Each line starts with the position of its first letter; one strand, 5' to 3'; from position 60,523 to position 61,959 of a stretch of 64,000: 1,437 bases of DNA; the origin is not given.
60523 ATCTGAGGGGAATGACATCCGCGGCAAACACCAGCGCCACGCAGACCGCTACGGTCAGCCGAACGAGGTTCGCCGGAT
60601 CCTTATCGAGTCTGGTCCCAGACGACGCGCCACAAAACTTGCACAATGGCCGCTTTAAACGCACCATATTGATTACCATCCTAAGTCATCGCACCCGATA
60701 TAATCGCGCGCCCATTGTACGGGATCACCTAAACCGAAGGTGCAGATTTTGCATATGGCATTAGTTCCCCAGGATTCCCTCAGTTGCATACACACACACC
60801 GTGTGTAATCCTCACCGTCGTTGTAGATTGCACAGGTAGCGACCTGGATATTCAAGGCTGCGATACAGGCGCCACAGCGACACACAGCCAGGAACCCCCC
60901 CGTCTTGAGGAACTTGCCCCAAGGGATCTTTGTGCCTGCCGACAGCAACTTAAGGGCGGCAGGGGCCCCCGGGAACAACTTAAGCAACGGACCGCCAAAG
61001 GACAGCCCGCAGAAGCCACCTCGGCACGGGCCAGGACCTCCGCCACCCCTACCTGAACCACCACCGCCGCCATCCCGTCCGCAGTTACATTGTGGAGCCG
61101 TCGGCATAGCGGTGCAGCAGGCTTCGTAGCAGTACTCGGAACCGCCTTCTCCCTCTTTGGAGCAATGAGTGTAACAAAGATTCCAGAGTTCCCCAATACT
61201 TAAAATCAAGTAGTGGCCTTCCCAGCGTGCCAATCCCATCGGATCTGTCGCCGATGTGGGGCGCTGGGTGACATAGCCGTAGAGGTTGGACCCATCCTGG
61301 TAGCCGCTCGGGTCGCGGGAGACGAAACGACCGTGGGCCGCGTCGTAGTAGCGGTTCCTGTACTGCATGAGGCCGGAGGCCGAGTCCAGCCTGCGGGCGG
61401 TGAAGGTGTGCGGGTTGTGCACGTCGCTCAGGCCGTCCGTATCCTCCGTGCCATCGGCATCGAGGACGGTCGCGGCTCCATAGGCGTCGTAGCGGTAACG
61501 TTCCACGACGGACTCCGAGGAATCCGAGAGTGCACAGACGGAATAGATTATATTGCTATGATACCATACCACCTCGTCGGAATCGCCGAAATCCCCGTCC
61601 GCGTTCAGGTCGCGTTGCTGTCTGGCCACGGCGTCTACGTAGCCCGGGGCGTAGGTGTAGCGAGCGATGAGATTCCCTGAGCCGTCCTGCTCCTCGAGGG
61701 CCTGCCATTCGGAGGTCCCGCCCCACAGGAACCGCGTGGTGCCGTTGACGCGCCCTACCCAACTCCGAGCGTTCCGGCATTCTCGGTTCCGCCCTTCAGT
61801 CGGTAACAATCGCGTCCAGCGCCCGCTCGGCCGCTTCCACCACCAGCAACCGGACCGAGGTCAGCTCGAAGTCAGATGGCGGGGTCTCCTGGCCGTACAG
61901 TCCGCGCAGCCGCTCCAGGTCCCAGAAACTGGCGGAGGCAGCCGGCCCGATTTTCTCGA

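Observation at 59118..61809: Tandem orphan Rhs C-terminal toxin cassettes, each followed by a small CxxC-CxxC membrane protein (candidate new immunity family), in a low-GC island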

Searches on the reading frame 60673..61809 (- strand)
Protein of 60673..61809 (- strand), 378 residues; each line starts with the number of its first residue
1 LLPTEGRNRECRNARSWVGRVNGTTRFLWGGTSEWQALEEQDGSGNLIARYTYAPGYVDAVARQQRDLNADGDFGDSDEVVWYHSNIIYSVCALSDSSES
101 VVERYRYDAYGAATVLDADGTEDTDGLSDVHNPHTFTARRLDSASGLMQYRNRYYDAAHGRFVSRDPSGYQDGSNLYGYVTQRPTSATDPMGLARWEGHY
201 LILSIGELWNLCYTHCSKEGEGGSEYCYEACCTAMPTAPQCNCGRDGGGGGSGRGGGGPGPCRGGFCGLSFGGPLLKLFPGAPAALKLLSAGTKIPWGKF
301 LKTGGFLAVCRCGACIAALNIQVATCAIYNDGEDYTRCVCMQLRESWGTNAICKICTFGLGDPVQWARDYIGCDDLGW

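Call 3: search_protein_families(library=pfam, proteins=[window:60673-61809:-], max_evalue=0.1)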
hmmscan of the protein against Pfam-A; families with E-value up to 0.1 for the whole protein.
window:60673-61809:- (378 aa): 0 families

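Call 4: search_protein_families(library=ncbifam, proteins=[window:60673-61809:-], max_evalue=0.1)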
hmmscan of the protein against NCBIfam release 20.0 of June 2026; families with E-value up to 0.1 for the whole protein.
window:60673-61809:- (378 aa): 2 families
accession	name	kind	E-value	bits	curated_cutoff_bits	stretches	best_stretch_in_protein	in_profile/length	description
TIGR03696.1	Rhs_assc_core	domain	4.2e-18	65.6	32.5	1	107-193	1-76/76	RHS repeat-associated core domain-containing protein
NF041261.1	RHS_core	equivalog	1.2e-08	33.2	2000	1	128-193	1197-1261/1261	RHS element core protein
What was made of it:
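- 60673..61809 (-): Orphan cassette 1 (ORF A, 378 aa; identical to P0001): a 22-aa non-homologous leader, an Rhs core fragment, and the tip. TIGR03696 65.6 bits for aa 107-193 (call 4).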

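Call 11: find_encoding_contigs(protein=window:60673-61809:-, flank=10000, max_places=6)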
Protein window:60673-61809:- (378 aa): no gene with exactly this product is on record in the collection.

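Call 15: find_homologous_proteins(query=window:60673-61809:-, max_evalue=0.00001)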
Query window:60673-61809:- (378 aa): 217 proteins with E <= 0.00001 among 6452 candidates; the best 120 are listed.
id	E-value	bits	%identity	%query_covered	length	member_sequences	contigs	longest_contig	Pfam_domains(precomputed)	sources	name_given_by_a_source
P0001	1.1e-266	903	100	100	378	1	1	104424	-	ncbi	-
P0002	8.3e-96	340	80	50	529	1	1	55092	-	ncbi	-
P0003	1.4e-74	270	63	52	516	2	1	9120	-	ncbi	-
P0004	4.2e-74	268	59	56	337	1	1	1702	-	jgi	-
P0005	1.1e-73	267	65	50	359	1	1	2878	-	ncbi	ncbi:MAG: RHS repeat-associated core domain-containing protein, partial [Candidatus Brocadiia bacter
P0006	2.7e-73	266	65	50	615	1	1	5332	-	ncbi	ncbi:MAG: RHS repeat-associated core domain-containing protein [Candidatus Brocadiia bacterium]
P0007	3.5e-73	265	64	50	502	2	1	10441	-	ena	-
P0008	4.0e-73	265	61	55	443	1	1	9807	PF05593.20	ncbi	ncbi:MAG: RHS repeat-associated core domain-containing protein [Candidatus Brocadiia bacterium]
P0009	5.5e-73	264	67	50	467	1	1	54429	-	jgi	-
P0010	1.7e-72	263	68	46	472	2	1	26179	PF22322.2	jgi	jgi:RHS repeat-associated protein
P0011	5.5e-72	261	62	51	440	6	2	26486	-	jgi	jgi:RHS repeat-associated protein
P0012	8.2e-72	261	62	53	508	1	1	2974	PF05593.20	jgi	-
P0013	9.8e-72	260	62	51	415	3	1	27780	-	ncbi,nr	ncbi:MAG: RHS repeat-associated core domain-containing protein, partial [Planctomycetes bacterium]|n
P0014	1.4e-71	260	62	50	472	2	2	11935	-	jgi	jgi:RHS repeat-associated protein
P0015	2.7e-71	259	63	51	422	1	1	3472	-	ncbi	ncbi:MAG: RHS repeat-associated core domain-containing protein [Candidatus Brocadiia bacterium]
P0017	1.2e-70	257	60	51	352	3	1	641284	PF25023.2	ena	-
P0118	1.4e-28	118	52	31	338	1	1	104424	-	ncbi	-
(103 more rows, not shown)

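Call 16: find_encoding_contigs(protein=P0001, flank=10000, max_places=3)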
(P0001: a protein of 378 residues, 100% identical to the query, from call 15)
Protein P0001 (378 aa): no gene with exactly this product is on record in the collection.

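Call 17: find_encoding_contigs(protein=P0118, flank=10000, max_places=3)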
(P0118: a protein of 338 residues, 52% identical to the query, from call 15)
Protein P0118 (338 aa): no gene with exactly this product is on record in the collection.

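Call 20: find_encoding_contigs(protein=P0017, flank=8000, max_places=3)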
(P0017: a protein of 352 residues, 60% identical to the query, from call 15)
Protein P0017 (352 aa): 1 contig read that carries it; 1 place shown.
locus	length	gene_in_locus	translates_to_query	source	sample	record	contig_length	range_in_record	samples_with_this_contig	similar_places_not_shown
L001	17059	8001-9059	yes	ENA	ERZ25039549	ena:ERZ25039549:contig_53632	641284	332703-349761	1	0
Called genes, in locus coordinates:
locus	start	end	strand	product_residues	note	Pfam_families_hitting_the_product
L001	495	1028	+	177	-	PF13360:PQQ_2 (weak)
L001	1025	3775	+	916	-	PF01326:PPDK_N, PF27448:Rph_4th, PF00391:PEP-utilizers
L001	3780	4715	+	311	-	-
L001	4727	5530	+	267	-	PF02811:PHP (faint), PF13263:PHP_C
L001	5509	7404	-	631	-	PF22680:Glyco_hydro_123_N_2 (weak), PF13320:GH123_cat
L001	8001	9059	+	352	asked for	PF25023:TEN_YD-shell (faint)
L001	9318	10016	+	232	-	-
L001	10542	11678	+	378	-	-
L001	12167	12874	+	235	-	PF13424:TPR_12 (faint), PF13428:TPR_14 (faint), PF14559:TPR_19 (faint), PF00515:TPR_1 (faint), PF13176:TPR_7 (faint), PF13374:TPR_10 (faint), PF13181:TPR_8 (faint), PF07719:TPR_2 (weak)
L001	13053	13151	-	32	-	-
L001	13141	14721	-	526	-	PF00209:SNF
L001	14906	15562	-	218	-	-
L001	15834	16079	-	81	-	PF00583:Acetyltransf_1, PF13508:Acetyltransf_7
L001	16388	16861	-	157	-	PF03664:Glyco_hydro_62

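Call 56: search_protein_families(library=pfam, proteins=[P0118, P0002, P0017, P0004, P0005], max_evalue=0.01)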
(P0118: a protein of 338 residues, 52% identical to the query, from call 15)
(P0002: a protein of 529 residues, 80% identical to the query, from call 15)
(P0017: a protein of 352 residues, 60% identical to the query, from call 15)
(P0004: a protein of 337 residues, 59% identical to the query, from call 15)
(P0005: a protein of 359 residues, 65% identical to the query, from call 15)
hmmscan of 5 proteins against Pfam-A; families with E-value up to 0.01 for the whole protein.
P0118 (338 aa): 0 families

P0002 (529 aa): 0 families

P0017 (352 aa): 1 family
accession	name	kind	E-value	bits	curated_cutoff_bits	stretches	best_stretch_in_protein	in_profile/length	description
PF05593.20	RHS_repeat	-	0.0032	18.3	22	0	11-45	2-36/38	RHS Repeat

P0004 (337 aa): 0 families

P0005 (359 aa): 1 family
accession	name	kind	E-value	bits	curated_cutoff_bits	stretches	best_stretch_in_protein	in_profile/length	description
PF05593.20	RHS_repeat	-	0.0042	17.9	22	0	112-129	16-34/38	RHS Repeat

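Call 57: find_encoding_contigs(protein=P0002, flank=8000, max_places=2)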
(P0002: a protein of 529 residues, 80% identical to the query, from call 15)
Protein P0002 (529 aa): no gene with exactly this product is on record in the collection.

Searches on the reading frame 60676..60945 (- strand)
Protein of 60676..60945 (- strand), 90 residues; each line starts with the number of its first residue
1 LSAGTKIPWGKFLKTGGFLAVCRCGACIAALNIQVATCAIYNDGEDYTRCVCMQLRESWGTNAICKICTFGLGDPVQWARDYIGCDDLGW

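Call 28: find_related_loci(query=A4, collection=genome_contigs, flank=10000)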
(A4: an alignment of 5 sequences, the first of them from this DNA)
Query A4 (90 aa) in genome_contigs; peptide patterns used: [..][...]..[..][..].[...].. (x = any residue, [..] = any of these).
130 stretches matched a pattern; 2 encode a relative of the query (tblastn E <= 1e-3); 2 distinct loci.
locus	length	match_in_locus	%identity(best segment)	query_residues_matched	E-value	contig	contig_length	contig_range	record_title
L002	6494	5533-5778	60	5-85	6e-31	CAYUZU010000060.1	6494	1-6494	MAG TPA_asm: uncultured Planctomycetales bacterium isolate SRP141376_co4_172 genome assembly, contig: NODE_19191_length_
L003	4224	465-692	61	14-89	3e-29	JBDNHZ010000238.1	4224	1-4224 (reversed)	MAG: Verrucomicrobiota bacterium isolate concoct.48.WLB k141_682307, whole genome shotgun sequence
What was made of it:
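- On Orphan rhs-CT/immunity module: The window ends inside the upstream gene P0118, which is itself annotated as 338 aa. The source genome is not in the genome collection (call 28), and exact look-ups failed (calls 11, 16, 17).
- Tried and rejected: Exact look-ups for P0001, P0118 and P0002 failed (calls 11, 16, 17, 57), and the genome is not a species representative (call 28).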

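Call 31: find_related_loci(query=A4, collection=metagenome_contigs, flank=4000)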
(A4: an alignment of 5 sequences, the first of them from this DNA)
Query A4 (90 aa) in metagenome_contigs; peptide patterns used: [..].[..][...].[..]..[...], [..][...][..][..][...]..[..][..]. (x = any residue, [..] = any of these).
331 stretches matched a pattern; 1 encode a relative of the query (tblastn E <= 1e-3); 1 distinct loci.
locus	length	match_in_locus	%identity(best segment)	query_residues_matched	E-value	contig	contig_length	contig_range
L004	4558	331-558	61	14-89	2e-29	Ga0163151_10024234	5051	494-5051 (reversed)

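Call 42: search_protein_families(library=pfam, alignment_id=A3, max_evalue=1)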
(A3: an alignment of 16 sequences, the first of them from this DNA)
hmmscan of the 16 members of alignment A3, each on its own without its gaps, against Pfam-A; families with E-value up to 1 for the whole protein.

A. member 1, seq(90 aa): 1 family
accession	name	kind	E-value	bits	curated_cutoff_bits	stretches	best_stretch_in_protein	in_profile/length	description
PF04495.20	GRASP55_65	-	0.047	14.4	27.7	1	35-65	93-123/138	GRASP55/65 PDZ-like domain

B. families by the number of members that match (of 16 scanned): 4 families
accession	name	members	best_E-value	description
PF04495.20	GRASP55_65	1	0.047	GRASP55/65 PDZ-like domain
PF11526.13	Pfc11_Clp1_ID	1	0.1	Pcf11, Clp1-interaction domain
PF09853.14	DUF2080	1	0.2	Putative transposon-encoded protein (DUF2080)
PF16682.11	MSL2-CXC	1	0.38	CXC domain of E3 ubiquitin-protein ligase MSL2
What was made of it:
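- On Known toxin-tip families (Pfam Ntox/Tox-*, NCBIfam): None for any of the 16 family members at E<=1 beyond noise (call 42).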

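Call 47: predict_structure(alignment_id=A3)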
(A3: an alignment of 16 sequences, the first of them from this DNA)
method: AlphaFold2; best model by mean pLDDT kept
length: 90 residues; sequences in the alignment: 16
mean_pLDDT: 76.3   pTM: 0.59
mean pLDDT of the five models: 76.3, 70.7, 68.7, 68.5, 65.7
residues with pLDDT >= 90: 1; 70-90: 70; 50-70: 7; < 50: 12
segments of 3 or more residues with pLDDT < 50: 1-6, 8-12
pLDDT, mean of each block of 10 residues (from residue 1): 44 57 82 88 87 87 83 81 79
secondary structure, 60 per line:
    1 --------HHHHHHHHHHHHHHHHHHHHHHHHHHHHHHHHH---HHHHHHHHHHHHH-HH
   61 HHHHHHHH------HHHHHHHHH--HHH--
elements in order: H9-41 H45-57 H59-68 H75-83
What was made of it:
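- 60676..60936 (-): Terminal toxin domain of cassette 1, about 85 aa: an unnamed Cys-rich helical family with 6 invariant Cys, an invariant Lys and Ser, and a near-invariant Arg. AF2 model with pLDDT 76 and four helices (call 47).
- AF2 model of four helices with a 33-residue first helix (call 47).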

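Call 51: fold_search(model_id=the predicted structure, library=pdb)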
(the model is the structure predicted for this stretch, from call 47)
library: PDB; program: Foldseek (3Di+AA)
matches with E <= 10: 17; with E <= 0.001: 0
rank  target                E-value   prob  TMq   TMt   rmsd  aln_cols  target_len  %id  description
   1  3srz                  5.2e+00  0.15  0.38  0.08   5.6        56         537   18  Clostridium difficile toxin A (TcdA) glucolsyltransferase domain bound to UDP-glucose (released 2012-02-01)
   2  8kes_A                5.2e+00  0.09  0.35  0.15  11.5        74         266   19  Cryo-EM structure of HRD1-SEL1LX3-XTP3B complex in C1 symmetry (released 2025-02-19)
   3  3ax5_C                5.2e+00  0.07  0.28  0.34  10.6        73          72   15  Crystal structure of rat TOM20-ALDH presequence complex: A complex (form1) between Tom20 and a disulfide-bridged prese (released 2011-07-06)
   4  7so7_A                5.5e+00  0.12  0.39  0.08   7.4        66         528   18  Novel structural insights for a pair of monoclonal antibodies recognizing non-overlapping epitopes of the glucosyltran (released 2022-05-11)
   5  1juq_B                5.9e+00  0.06  0.22  0.15   6.1        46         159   13  GGA3 VHS domain complexed with C-terminal peptide from cation-dependent Mannose 6-phosphate receptor (released 2002-02-27)
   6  6nd1_F                5.9e+00  0.03  0.20  0.20  13.0        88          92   11  CryoEM structure of the Sec Complex from yeast (released 2019-01-09)
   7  5uqt_A                6.6e+00  0.13  0.39  0.08   7.0        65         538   17  Clostridium difficile Toxin B (TcdB) glucosyltransferase domain co-crystallized with apigenin (released 2017-05-10)
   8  5aqg_F                7.9e+00  0.06  0.36  0.32   8.7        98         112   13  Fragment-based screening of HSP70 sheds light on the functional role of ATP-binding site residues (released 2016-10-05)
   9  4y5r_B                7.9e+00  0.06  0.25  0.08   4.6        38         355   24  Crystal Structure of a T67A MauG/pre-Methylamine Dehydrogenase Complex (released 2015-06-17)
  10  3g2s_B                7.9e+00  0.02  0.18  0.16   8.0        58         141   14  VHS Domain of human GGA1 complexed with SorLA C-terminal Peptide (released 2009-12-15)
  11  7qij_FC               7.9e+00  0.02  0.19  0.17  18.1       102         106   15  Complex of the Yersinia enterocolitica Type III secretion export gate YscV with substrate:chaperone complex YscX:YscY (released 2022-06-01)
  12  4jgh_D                8.4e+00  0.09  0.44  0.14  11.5        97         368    9  Structure of the SOCS2-Elongin BC complex bound to an N-terminal fragment of Cullin5 (released 2013-08-07)
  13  2hku_A                8.9e+00  0.10  0.47  0.25   8.1        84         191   14  Structural Genomics, the crystal structure of a putative transcriptional regulator from Rhodococcus sp. RHA1 (released 2006-08-08)
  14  5aqg_D                8.9e+00  0.07  0.39  0.33   8.9       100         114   13  Fragment-based screening of HSP70 sheds light on the functional role of ATP-binding site residues (released 2016-10-05)
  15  2hyj                  8.9e+00  0.07  0.35  0.19   6.4        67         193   16  The crystal structure of a tetR-family transcriptional regulator from Streptomyces coelicolor (released 2006-09-05)
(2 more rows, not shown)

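Call 75: search_solved_structures(query=A3, max_evalue=10)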
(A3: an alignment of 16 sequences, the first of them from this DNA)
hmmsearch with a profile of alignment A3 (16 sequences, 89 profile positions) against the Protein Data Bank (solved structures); distinct sequences matched with E-value up to 10: 0.
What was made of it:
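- On Known toxin-tip families (Pfam Ntox/Tox-*, NCBIfam): No PDB sequence hit at E<=10 (call 75).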

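Call 81: find_related_loci(query=A4, collection=viral_contigs, flank=3000)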
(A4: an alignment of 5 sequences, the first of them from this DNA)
Query A4 (90 aa) in viral_contigs; peptide patterns used: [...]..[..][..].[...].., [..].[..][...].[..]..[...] (x = any residue, [..] = any of these).
52 stretches matched a pattern, but none encodes a relative of the query by tblastn (E <= 1e-3).
